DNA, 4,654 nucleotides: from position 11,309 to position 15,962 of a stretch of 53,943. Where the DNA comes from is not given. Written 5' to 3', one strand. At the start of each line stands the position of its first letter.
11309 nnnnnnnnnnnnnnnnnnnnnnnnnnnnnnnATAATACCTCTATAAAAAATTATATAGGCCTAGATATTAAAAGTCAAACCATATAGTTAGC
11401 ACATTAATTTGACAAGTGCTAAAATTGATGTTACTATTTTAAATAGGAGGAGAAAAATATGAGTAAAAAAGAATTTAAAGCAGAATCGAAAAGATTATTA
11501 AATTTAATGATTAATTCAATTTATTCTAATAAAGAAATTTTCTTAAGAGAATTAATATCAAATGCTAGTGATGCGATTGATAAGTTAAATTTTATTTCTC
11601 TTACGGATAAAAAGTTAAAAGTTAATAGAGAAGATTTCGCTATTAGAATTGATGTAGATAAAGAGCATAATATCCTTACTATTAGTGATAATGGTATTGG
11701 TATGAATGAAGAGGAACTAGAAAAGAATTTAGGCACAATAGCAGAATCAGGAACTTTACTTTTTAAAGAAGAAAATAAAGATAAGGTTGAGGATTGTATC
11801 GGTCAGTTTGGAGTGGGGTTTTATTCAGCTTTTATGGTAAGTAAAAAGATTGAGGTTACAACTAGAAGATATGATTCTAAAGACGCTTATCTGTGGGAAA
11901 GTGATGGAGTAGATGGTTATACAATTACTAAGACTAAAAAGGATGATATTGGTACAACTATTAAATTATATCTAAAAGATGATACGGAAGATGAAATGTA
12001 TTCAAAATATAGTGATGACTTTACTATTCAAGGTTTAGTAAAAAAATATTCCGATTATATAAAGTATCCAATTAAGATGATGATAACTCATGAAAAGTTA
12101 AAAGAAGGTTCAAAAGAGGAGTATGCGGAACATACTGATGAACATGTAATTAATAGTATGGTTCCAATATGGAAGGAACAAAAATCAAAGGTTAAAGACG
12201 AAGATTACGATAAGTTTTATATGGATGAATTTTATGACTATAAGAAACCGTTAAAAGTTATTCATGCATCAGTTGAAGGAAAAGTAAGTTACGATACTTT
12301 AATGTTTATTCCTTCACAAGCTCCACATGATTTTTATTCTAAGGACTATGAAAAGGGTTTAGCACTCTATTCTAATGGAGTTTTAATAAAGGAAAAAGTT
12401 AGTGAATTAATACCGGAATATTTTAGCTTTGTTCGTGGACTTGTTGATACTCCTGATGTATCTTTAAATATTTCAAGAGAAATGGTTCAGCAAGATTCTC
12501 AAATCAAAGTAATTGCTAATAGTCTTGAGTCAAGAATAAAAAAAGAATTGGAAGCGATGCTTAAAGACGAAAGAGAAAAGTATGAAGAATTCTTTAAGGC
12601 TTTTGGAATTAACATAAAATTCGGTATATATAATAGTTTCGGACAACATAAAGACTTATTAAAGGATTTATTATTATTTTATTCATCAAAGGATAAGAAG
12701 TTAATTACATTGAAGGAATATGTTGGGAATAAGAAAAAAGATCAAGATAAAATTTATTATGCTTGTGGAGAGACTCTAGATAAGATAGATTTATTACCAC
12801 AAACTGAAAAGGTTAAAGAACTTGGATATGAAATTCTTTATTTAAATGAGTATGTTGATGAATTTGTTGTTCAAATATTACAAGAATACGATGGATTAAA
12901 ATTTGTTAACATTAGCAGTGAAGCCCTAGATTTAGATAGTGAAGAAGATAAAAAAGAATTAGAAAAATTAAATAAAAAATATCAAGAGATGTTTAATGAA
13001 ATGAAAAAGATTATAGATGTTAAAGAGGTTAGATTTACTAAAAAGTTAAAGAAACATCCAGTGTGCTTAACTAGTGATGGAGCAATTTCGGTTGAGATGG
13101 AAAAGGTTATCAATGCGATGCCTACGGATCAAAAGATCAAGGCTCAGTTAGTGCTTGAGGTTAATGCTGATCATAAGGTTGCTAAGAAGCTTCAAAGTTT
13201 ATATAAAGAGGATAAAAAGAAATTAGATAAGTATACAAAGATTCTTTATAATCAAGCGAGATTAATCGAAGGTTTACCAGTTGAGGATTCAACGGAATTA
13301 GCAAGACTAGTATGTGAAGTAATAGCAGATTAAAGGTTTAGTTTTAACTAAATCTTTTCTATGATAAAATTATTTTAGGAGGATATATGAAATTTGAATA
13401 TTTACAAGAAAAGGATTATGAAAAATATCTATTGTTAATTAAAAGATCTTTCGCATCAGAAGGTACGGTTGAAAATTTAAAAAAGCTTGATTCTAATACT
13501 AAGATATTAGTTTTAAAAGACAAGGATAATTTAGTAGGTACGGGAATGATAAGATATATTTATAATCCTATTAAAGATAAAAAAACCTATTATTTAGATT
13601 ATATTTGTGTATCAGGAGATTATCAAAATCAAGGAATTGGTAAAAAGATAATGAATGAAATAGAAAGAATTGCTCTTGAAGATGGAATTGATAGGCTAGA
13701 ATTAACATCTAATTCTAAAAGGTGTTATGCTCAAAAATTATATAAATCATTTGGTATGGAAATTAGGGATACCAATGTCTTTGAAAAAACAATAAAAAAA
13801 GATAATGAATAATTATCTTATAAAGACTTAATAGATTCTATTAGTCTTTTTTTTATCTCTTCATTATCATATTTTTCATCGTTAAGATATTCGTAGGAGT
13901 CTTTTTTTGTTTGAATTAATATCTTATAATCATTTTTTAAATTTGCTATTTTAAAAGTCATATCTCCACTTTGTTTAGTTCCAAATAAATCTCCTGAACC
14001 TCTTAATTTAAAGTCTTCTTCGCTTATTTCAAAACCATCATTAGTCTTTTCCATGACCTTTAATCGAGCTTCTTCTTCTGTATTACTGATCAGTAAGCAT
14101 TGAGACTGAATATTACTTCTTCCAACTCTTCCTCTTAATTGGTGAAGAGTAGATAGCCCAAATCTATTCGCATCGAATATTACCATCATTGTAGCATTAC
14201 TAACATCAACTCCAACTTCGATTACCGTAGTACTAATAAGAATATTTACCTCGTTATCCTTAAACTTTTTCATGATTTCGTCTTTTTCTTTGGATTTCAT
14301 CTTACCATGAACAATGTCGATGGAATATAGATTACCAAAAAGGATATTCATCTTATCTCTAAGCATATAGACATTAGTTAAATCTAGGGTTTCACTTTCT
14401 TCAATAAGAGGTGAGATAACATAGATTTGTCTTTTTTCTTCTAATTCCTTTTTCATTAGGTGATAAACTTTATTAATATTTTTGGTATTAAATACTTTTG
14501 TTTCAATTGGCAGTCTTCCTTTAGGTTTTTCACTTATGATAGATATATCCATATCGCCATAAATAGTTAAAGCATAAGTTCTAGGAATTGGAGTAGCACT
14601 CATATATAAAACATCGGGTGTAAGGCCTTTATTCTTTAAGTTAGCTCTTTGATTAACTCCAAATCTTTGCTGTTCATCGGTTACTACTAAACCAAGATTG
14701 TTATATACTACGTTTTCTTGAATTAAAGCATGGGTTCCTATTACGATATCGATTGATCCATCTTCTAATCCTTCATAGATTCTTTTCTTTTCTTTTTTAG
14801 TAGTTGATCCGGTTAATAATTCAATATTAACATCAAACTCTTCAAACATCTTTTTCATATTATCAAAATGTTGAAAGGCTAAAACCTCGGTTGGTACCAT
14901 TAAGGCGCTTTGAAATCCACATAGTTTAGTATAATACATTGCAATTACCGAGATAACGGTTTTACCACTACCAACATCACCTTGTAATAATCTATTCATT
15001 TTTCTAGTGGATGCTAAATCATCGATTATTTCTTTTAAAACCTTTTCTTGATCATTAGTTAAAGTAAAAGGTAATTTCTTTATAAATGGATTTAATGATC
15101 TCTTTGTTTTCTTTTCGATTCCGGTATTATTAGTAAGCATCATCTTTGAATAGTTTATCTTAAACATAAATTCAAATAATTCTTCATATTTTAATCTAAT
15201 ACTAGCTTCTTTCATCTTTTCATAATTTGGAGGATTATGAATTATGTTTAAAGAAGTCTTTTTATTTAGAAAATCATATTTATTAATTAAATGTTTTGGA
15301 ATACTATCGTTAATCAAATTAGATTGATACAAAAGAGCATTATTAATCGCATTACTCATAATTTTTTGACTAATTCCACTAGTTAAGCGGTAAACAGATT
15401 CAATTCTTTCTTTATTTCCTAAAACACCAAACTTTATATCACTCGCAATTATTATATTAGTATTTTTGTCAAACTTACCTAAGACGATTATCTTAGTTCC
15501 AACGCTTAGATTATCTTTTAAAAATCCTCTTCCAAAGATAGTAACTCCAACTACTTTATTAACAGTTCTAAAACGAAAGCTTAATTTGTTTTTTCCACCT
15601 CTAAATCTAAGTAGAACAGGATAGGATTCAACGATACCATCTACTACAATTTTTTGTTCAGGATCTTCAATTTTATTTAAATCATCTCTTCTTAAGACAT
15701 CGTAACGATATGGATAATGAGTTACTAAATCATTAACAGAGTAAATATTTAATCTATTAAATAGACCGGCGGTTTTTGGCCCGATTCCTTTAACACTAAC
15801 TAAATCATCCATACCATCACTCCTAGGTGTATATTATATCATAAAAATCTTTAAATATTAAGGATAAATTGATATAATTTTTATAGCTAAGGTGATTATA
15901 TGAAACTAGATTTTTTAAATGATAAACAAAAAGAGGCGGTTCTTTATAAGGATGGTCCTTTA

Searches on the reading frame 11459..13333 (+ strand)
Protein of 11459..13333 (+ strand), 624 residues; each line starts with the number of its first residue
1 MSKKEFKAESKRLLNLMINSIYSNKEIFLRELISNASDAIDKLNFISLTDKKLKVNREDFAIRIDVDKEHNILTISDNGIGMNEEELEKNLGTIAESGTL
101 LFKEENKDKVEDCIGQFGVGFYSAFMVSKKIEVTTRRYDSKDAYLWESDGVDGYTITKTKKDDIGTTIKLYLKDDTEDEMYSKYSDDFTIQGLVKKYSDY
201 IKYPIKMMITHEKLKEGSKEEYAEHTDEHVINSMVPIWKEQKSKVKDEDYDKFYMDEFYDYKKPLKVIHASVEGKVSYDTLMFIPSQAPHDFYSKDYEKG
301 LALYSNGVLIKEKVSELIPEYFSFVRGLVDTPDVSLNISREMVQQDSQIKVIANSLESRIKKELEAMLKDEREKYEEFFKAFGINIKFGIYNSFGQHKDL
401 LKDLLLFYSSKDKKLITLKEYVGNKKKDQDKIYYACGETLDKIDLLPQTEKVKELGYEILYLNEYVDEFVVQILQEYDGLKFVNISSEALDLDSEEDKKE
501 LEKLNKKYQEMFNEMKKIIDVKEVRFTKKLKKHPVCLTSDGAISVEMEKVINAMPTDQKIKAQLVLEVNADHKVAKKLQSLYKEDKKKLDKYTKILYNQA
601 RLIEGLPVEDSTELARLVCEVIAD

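Call 64: search_protein_families(library=pfam, proteins=[window:11459-13333:+], max_evalue=0.00001)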
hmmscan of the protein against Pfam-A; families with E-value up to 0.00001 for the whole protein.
window:11459-13333:+ (624 aa): 3 families
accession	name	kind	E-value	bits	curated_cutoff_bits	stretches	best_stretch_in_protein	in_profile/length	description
PF00183.23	HSP90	-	6.9e-100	335.9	24.4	1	224-622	75-486/518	Hsp90 protein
PF13589.12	HATPase_c_3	-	3.9e-12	46.8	25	1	27-151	5-108/137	Histidine kinase-, DNA gyrase B-, and HSP90-like ATPase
PF02518.31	HATPase_c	-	1.8e-07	32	26.4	1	26-173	3-108/111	Histidine kinase-, DNA gyrase B-, and HSP90-like ATPase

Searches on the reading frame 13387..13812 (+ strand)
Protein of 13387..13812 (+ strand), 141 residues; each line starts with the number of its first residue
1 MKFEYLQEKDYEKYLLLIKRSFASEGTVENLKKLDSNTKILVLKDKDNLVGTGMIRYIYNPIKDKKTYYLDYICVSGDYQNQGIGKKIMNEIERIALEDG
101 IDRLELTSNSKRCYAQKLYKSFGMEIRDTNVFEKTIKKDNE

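Call 64: search_protein_families(library=pfam, proteins=[window:13387-13812:+], max_evalue=0.00001)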
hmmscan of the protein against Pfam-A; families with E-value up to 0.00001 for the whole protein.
window:13387-13812:+ (141 aa): 3 families
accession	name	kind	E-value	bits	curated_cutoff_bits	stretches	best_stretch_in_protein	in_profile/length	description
PF00583.31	Acetyltransf_1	-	3.2e-17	63.3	20.7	1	33-124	28-116/116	Acetyltransferase (GNAT) family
PF13673.13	Acetyltransf_10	-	8.1e-13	48.9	23.6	1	34-128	26-111/128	Acetyltransferase (GNAT) domain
PF13508.13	Acetyltransf_7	-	1.2e-12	48.5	27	1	38-123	3-81/84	Acetyltransferase (GNAT) domain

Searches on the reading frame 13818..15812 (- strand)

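Call 64: search_protein_families(library=pfam, proteins=[window:13818-15812:-], max_evalue=0.00001)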
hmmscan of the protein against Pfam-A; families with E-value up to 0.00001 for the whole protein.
window:13818-15812:- (664 aa): 6 families
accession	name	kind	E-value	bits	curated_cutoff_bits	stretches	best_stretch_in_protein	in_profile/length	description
PF00271.37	Helicase_C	-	4.9e-26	91.6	23.5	1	448-566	5-109/110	Helicase conserved C-terminal domain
PF00270.35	DEAD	-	2.5e-24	86.3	26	1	253-412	2-163/167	DEAD/DEAH box helicase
PF19833.4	RecG_dom3_C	-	4.1e-12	46.4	26.8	1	590-648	1-61/87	ATP-dependent DNA helicase RecG, domain 3, C-terminal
PF04851.21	ResIII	-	2.9e-09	37.5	22.5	1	250-408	3-162/164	Type III restriction enzyme, res subunit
PF17191.10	RecG_wedge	-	3.8e-07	30.3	23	1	7-159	5-158/162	RecG wedge domain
PF22590.2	Cas3-like_C_2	-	5.9e-06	27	27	0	505-566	43-104/106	CRISPR-associated nuclease/helicase Cas3, C-terminal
